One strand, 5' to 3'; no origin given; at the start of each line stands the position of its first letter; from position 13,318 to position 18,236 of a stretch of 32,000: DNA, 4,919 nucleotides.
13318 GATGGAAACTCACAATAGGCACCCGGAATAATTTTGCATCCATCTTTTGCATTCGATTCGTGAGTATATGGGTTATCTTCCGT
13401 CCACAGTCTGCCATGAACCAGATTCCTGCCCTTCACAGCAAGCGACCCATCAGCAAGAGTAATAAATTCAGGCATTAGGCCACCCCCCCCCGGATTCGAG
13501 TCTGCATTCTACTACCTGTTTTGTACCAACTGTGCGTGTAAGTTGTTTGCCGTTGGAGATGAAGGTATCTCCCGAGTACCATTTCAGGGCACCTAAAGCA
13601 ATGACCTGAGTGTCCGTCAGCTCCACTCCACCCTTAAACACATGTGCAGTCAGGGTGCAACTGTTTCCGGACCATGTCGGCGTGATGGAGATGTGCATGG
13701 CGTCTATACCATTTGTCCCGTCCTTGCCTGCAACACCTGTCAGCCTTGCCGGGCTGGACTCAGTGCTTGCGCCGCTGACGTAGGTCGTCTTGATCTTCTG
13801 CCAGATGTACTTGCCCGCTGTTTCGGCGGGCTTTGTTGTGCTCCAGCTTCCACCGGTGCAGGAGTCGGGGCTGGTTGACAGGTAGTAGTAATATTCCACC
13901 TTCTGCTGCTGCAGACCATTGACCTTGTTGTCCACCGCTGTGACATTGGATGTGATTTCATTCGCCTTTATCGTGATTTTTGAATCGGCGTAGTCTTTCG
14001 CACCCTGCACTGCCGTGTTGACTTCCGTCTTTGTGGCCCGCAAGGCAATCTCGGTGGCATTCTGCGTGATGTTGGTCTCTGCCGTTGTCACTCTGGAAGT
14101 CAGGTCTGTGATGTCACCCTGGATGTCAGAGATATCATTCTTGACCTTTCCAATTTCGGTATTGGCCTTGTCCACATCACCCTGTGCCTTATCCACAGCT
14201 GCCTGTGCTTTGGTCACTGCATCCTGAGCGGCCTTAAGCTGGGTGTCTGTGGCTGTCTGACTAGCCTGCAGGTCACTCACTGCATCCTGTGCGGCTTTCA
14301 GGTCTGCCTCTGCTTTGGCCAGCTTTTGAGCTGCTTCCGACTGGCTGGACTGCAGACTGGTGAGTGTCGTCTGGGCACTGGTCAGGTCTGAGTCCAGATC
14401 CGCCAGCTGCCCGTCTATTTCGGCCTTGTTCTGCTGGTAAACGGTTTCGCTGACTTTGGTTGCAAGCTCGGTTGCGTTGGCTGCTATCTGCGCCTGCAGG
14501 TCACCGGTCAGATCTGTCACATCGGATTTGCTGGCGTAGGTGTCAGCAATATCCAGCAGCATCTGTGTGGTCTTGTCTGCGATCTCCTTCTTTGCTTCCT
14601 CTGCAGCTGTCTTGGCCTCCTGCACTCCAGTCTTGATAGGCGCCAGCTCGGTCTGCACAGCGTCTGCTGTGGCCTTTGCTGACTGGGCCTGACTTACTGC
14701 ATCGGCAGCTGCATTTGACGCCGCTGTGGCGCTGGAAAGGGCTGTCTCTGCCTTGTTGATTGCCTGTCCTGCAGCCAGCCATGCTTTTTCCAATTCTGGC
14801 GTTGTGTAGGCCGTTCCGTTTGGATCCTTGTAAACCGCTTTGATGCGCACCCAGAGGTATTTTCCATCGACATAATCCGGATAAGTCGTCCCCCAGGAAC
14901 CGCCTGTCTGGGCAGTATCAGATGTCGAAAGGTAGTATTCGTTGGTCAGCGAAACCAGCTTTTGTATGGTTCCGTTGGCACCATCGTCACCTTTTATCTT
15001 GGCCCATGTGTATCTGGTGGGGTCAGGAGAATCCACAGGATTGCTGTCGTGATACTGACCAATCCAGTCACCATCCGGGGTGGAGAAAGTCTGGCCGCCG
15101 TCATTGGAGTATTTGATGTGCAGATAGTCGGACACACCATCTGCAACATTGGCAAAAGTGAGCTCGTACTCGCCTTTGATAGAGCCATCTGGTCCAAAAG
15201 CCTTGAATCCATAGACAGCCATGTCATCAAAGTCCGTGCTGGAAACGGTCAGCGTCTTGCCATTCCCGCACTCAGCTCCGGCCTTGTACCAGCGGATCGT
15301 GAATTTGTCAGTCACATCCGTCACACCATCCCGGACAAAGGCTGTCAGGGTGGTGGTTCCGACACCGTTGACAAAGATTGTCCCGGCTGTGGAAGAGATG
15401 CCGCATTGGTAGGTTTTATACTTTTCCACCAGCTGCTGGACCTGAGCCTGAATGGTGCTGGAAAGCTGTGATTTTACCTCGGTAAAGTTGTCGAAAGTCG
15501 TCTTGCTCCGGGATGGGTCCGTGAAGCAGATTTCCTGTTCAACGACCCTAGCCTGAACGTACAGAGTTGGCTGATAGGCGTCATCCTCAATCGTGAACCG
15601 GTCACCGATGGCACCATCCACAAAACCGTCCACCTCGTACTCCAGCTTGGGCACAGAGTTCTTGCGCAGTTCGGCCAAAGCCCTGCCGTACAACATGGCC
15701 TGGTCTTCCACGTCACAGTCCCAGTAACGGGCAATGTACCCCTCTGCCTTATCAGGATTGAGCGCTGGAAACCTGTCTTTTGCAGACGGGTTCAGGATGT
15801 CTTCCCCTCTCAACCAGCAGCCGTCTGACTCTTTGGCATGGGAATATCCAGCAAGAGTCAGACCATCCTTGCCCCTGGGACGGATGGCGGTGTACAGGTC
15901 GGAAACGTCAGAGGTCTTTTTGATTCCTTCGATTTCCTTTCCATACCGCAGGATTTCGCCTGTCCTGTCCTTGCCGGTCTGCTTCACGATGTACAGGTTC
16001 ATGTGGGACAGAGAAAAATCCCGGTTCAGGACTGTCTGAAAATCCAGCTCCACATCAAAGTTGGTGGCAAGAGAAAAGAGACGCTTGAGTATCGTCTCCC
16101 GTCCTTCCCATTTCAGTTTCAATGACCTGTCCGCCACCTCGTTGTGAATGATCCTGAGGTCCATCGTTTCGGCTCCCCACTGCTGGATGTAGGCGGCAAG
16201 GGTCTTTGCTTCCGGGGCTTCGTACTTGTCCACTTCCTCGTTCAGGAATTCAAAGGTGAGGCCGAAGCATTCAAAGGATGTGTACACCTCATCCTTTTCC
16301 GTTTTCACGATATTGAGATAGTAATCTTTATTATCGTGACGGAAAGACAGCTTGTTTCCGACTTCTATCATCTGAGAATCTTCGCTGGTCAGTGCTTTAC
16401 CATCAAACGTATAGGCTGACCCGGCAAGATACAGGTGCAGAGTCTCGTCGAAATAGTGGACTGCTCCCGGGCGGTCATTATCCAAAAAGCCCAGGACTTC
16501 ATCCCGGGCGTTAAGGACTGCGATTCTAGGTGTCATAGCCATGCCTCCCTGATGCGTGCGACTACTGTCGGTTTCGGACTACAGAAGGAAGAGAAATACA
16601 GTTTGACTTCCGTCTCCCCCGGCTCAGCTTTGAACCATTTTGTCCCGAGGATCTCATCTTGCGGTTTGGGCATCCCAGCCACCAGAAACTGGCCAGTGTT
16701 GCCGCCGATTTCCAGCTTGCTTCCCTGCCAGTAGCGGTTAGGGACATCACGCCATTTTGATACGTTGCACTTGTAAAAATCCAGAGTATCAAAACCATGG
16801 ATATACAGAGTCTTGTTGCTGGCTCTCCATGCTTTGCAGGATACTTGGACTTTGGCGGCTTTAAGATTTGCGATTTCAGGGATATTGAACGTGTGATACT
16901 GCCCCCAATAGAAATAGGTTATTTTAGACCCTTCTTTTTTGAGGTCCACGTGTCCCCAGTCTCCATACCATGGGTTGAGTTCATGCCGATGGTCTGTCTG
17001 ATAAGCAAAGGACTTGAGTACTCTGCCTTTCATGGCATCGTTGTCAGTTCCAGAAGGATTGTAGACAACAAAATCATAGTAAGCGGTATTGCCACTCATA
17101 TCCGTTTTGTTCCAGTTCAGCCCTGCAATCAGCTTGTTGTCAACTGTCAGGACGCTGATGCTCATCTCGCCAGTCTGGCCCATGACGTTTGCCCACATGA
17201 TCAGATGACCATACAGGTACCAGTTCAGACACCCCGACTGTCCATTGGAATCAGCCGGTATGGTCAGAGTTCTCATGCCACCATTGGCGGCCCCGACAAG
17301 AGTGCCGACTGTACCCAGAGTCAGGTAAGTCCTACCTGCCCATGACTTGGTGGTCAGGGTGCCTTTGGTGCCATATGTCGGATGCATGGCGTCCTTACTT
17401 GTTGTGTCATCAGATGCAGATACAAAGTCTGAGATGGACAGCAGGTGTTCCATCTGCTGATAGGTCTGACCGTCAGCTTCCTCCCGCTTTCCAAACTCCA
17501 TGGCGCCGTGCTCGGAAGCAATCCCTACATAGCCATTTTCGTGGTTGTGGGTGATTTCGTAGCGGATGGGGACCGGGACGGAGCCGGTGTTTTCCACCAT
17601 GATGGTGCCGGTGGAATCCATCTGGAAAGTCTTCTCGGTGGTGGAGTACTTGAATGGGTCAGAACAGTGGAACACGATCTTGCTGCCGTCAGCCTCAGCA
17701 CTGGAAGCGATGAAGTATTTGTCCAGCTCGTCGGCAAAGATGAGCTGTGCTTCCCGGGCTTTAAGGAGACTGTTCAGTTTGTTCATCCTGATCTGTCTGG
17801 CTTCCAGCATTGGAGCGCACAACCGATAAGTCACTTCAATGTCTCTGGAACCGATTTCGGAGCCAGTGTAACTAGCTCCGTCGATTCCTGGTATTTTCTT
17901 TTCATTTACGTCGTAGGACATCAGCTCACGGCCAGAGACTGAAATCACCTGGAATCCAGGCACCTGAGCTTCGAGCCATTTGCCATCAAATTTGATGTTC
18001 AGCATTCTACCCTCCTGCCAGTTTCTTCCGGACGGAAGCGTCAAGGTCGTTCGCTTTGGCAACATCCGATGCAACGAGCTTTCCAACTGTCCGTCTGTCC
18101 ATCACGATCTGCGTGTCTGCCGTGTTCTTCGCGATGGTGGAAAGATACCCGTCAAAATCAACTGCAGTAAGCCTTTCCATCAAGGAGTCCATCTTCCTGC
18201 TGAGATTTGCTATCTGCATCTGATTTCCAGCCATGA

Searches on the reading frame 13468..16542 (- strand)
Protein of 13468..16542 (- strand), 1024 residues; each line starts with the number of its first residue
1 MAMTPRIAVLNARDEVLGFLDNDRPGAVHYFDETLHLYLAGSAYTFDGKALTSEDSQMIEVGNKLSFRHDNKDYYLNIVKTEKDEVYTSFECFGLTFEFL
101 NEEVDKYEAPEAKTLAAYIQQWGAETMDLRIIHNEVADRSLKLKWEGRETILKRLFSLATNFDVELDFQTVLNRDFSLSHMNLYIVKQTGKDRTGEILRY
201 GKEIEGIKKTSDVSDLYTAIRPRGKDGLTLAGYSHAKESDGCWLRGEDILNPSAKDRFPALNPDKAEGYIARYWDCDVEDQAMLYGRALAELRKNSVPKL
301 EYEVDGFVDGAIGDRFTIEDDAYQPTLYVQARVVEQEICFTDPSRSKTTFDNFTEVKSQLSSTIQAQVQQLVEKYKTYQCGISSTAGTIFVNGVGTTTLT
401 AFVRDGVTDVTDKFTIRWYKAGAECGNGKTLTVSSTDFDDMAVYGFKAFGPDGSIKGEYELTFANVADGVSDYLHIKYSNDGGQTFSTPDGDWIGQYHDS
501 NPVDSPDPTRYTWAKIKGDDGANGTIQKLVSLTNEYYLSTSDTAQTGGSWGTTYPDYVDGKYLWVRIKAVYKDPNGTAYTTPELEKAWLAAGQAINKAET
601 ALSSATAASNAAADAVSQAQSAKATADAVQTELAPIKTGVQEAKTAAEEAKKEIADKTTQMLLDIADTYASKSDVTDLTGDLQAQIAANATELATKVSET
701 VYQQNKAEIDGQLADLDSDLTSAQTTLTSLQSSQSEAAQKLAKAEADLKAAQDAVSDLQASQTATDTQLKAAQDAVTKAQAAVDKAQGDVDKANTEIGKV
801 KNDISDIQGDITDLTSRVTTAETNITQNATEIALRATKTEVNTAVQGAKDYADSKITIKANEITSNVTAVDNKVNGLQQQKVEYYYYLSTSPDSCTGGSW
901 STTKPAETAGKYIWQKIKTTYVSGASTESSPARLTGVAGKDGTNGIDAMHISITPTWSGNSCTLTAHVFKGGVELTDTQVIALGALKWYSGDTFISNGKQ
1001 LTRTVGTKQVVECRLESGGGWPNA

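Call 71: search_protein_families(library=phrogs, proteins=[window:13468-16542:-], max_evalue=0.00001)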
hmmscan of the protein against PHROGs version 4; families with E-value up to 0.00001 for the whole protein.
window:13468-16542:- (1024 aa): 16 families
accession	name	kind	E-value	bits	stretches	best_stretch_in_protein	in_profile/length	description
phrog_6468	-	tail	2.8e-115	387.5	1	7-471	3-505/1366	tail fiber protein; host specificity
phrog_588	-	tail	7.2e-114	383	1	18-804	22-865/955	tail fiber protein and host specificity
phrog_6253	-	tail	1e-93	316.2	1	7-523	3-554/589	minor tail protein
phrog_17633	-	tail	4.1e-39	135.5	1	18-226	14-240/250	minor tail protein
phrog_15074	-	unknown function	4.3e-21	75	2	456-525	976-1049/1773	-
phrog_4798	-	tail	8.6e-20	71.5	1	53-412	84-447/796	tail protein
phrog_1067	-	head and packaging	6.7e-19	68.9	1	72-386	73-372/991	minor head protein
phrog_1775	-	head and packaging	5.1e-18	65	1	127-358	127-359/1609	minor head protein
phrog_12312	-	head and packaging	3e-17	63.2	1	152-373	141-376/784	virion structural protein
phrog_38044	-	unknown function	1.2e-16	59.9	2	861-947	2912-2999/3576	-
phrog_26466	-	unknown function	2.2e-11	42.5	1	150-375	155-392/2337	-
phrog_30133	-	head and packaging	7.9e-11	42.1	1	467-574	26-142/621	virion structural protein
phrog_10693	-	moron, auxiliary metabolic gene and host takeover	1.1e-10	41.4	1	395-524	690-824/1219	host range and adsorption protein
phrog_35520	-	tail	2.9e-09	36.6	0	853-947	117-213/1199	tail protein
phrog_37763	-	unknown function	1.6e-06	29.5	1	16-105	12-107/114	-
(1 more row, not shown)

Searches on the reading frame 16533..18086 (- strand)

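Call 71: search_protein_families(library=phrogs, proteins=[window:16533-18086:-], max_evalue=0.00001)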
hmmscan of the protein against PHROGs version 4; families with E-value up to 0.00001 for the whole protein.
window:16533-18086:- (517 aa): 3 families
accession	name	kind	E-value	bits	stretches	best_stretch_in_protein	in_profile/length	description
phrog_202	-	tail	2.5e-92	311.4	1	27-517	19-523/523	distal tail protein Dit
phrog_33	-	tail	9.2e-21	75.5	1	30-179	38-199/651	distal tail protein Dit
phrog_5163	-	tail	9.5e-12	45.5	1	31-162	22-163/309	minor tail protein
